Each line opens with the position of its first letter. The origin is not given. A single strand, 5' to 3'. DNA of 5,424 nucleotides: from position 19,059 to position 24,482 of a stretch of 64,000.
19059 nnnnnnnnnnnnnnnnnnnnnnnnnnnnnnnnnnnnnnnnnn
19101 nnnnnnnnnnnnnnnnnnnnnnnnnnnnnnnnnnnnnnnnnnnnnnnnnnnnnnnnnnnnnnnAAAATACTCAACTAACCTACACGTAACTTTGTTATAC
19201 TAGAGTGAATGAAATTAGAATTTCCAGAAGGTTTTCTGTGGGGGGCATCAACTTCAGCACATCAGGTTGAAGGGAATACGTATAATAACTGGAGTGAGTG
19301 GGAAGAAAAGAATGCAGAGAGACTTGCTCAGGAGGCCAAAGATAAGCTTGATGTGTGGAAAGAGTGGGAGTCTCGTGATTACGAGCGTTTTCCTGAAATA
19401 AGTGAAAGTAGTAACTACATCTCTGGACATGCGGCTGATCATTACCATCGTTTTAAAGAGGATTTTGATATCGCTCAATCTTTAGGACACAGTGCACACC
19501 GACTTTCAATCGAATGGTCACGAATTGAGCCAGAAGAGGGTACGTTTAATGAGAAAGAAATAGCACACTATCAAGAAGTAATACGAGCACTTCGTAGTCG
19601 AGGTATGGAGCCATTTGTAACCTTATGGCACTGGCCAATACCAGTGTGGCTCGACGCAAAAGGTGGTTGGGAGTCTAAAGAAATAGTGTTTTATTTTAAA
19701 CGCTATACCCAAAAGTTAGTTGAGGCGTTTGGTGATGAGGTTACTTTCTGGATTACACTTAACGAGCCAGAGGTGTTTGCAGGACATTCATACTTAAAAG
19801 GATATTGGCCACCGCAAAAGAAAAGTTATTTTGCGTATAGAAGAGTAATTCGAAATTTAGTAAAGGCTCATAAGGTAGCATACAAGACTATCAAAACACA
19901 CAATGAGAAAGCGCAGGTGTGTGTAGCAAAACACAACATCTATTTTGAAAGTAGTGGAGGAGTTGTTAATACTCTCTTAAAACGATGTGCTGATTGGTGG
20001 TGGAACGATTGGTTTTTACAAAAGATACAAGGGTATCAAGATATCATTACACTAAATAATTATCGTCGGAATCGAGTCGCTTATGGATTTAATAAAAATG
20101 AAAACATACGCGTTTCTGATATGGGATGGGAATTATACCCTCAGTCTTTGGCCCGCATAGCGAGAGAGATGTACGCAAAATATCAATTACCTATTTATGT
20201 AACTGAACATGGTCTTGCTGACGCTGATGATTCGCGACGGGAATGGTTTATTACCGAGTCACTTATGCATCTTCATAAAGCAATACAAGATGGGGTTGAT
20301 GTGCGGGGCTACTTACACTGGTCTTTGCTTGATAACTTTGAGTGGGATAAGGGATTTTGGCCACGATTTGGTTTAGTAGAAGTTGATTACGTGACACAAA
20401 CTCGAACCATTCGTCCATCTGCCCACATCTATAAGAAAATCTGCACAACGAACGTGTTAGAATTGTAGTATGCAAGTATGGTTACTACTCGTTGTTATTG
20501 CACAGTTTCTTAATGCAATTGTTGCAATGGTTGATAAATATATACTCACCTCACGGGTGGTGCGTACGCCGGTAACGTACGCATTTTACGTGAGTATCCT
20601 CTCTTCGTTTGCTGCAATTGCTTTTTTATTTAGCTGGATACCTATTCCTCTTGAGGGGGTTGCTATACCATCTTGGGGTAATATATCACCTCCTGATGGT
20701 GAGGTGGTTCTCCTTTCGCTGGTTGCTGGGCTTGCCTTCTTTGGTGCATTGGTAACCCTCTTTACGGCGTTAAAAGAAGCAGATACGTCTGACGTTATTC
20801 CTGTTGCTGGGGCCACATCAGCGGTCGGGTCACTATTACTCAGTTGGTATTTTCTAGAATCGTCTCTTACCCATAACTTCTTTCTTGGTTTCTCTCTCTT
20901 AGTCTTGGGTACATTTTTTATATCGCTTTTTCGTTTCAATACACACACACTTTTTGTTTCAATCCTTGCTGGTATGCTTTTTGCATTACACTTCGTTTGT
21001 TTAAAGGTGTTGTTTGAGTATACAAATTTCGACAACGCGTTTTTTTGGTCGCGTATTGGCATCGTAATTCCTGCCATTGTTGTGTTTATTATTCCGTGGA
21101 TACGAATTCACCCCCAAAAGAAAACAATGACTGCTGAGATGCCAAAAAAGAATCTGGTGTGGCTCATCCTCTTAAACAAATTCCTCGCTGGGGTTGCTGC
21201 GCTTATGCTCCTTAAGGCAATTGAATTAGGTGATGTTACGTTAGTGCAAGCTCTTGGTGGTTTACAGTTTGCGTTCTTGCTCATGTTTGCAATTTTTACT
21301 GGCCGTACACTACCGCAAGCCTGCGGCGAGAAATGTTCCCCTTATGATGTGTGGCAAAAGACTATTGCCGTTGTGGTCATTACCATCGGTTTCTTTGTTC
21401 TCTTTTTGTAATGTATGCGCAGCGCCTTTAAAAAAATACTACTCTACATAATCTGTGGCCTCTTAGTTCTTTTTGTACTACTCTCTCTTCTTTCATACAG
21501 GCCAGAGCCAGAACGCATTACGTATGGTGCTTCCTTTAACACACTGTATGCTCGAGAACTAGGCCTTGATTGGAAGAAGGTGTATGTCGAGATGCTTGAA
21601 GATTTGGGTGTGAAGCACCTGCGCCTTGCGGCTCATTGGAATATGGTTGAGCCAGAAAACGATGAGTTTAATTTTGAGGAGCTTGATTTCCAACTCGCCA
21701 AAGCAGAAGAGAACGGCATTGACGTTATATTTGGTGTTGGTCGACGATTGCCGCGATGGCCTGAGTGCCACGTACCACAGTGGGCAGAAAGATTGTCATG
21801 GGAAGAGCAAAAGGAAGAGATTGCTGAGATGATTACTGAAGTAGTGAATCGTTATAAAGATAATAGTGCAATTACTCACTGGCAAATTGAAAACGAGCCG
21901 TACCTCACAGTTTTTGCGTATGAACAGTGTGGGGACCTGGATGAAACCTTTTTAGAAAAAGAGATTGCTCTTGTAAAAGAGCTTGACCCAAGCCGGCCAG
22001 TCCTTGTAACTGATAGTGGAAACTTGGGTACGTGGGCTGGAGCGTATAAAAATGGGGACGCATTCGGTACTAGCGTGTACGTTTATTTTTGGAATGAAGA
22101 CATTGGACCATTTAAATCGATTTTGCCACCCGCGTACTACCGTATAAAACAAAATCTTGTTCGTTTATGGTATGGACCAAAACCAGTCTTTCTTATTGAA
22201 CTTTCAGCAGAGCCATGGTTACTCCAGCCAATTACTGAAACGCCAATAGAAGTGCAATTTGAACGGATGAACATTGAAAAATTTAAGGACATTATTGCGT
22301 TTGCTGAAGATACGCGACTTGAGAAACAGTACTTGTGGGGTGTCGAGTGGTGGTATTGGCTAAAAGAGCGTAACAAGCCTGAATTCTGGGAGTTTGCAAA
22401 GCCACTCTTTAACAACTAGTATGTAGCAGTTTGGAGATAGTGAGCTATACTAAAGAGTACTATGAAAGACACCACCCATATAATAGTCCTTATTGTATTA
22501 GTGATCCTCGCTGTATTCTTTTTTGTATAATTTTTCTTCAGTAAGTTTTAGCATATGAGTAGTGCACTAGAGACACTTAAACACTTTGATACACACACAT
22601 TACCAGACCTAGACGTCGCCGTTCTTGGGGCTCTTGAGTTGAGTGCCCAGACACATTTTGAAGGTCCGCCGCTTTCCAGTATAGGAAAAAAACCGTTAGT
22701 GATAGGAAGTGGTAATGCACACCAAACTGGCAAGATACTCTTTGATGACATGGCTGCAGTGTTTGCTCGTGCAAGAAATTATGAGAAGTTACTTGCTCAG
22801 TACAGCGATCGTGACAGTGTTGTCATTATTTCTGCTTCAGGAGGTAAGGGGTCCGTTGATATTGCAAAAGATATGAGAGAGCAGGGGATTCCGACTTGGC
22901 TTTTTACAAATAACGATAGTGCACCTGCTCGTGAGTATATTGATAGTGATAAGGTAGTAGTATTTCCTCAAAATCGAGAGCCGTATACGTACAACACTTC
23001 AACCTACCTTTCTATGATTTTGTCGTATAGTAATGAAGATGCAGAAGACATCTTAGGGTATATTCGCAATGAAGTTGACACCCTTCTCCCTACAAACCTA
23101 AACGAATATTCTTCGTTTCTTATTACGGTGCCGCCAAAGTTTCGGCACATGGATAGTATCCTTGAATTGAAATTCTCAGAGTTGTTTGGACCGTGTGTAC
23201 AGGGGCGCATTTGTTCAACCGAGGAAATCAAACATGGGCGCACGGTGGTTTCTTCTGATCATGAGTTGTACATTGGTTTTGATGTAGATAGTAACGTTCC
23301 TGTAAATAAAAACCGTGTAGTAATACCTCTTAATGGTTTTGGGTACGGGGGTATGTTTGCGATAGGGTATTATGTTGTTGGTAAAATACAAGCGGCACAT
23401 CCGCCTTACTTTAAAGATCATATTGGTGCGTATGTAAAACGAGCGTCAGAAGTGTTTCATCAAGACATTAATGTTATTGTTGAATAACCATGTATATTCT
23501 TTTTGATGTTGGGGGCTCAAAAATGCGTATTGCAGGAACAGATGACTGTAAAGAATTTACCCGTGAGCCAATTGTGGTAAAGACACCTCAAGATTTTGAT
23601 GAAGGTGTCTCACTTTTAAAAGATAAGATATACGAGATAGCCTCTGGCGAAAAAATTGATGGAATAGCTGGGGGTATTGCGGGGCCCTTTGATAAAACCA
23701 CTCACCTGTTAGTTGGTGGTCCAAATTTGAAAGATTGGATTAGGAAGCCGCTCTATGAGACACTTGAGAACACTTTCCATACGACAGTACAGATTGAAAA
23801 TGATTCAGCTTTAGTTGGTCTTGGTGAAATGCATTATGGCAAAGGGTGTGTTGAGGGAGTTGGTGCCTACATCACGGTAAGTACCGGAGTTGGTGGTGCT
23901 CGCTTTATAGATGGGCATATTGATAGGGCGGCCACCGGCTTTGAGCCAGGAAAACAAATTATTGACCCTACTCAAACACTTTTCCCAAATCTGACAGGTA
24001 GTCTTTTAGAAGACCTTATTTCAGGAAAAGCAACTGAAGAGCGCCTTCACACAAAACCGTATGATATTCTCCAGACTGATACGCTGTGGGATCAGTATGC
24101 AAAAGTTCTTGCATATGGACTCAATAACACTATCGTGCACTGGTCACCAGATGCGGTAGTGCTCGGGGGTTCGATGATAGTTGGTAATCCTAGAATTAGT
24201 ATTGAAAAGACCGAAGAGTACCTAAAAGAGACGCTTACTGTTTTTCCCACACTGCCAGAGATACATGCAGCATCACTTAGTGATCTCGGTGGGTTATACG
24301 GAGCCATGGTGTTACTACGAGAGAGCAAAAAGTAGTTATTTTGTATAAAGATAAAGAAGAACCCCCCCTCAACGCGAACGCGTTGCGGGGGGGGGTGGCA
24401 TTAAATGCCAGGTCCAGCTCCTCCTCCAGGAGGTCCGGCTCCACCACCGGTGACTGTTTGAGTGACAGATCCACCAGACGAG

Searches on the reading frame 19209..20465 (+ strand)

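Call 83: search_protein_families(library=pfam, proteins=[window:19209-20465:+], max_evalue=0.001)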
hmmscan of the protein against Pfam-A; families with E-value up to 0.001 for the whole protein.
window:19209-20465:+ (419 aa): 1 family
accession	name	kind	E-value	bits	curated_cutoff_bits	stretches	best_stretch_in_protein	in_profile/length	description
PF00232.24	Glyco_hydro_1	-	6.5e-84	282.4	22.6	2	3-246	3-225/453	Glycosyl hydrolase family 1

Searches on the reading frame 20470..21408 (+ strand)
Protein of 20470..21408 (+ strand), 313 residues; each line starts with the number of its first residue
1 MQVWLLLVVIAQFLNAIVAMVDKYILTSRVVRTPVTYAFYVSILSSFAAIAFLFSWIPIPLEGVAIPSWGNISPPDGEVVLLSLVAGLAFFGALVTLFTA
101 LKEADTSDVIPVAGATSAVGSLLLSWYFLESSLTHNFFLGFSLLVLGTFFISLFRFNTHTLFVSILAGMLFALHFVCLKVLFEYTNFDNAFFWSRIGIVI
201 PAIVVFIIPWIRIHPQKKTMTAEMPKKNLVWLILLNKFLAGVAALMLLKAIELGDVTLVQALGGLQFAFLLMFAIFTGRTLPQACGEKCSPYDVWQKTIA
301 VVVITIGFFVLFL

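Call 84: search_protein_families(library=pfam, proteins=[window:20470-21408:+], max_evalue=0.001)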
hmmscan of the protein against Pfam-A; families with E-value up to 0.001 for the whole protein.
window:20470-21408:+ (313 aa): 1 family
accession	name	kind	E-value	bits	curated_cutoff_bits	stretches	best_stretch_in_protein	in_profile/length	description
PF00892.27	EamA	-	6.9e-09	36.5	28.2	1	4-152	3-134/135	EamA-like transporter family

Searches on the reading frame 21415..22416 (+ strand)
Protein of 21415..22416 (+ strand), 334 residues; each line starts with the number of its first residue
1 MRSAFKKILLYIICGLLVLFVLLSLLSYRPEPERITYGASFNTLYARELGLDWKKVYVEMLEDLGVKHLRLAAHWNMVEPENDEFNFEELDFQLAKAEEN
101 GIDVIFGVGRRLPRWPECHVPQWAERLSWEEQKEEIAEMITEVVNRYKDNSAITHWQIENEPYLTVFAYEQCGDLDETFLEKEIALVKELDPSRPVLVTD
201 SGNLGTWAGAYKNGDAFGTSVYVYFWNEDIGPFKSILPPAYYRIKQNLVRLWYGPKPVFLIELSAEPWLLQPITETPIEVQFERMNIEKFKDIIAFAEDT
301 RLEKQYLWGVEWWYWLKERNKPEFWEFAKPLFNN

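Call 84: search_protein_families(library=pfam, proteins=[window:21415-22416:+], max_evalue=0.001)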
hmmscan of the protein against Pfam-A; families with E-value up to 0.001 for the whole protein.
window:21415-22416:+ (334 aa): 5 families
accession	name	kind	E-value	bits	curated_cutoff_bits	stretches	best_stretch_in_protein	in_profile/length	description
PF02449.21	Glyco_hydro_42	-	1e-14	55.1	21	2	133-242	109-193/376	Beta-galactosidase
PF00150.24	Cellulase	-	7.3e-07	29.4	23.5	1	57-201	26-168/272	Cellulase (glycosyl hydrolase family 5)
PF00331.26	Glyco_hydro_10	-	1.6e-06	28.1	22.1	1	74-162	46-129/311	Glycosyl hydrolase family 10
PF14488.12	DUF4434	-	0.00012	22.2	30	1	89-198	64-169/283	Domain of unknown function (DUF4434)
PF02836.23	Glyco_hydro_2_C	-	0.00098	18.8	21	0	129-200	103-162/302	Glycosyl hydrolases family 2, TIM barrel domain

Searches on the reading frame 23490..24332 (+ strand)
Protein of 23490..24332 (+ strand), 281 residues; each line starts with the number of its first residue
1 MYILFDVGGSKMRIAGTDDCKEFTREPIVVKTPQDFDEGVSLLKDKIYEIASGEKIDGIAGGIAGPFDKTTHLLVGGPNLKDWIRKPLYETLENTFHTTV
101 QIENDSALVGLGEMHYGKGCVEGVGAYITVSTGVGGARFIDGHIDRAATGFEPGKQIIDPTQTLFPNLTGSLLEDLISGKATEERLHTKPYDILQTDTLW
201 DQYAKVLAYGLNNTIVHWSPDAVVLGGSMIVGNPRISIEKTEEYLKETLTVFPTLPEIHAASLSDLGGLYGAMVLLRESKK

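Call 84: search_protein_families(library=pfam, proteins=[window:23490-24332:+], max_evalue=0.001)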
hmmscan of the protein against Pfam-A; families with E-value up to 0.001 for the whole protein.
window:23490-24332:+ (281 aa): 1 family
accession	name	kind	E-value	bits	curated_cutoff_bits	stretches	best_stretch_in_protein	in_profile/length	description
PF00480.26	ROK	-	8.9e-22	78.4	22.9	1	5-278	4-293/294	ROK family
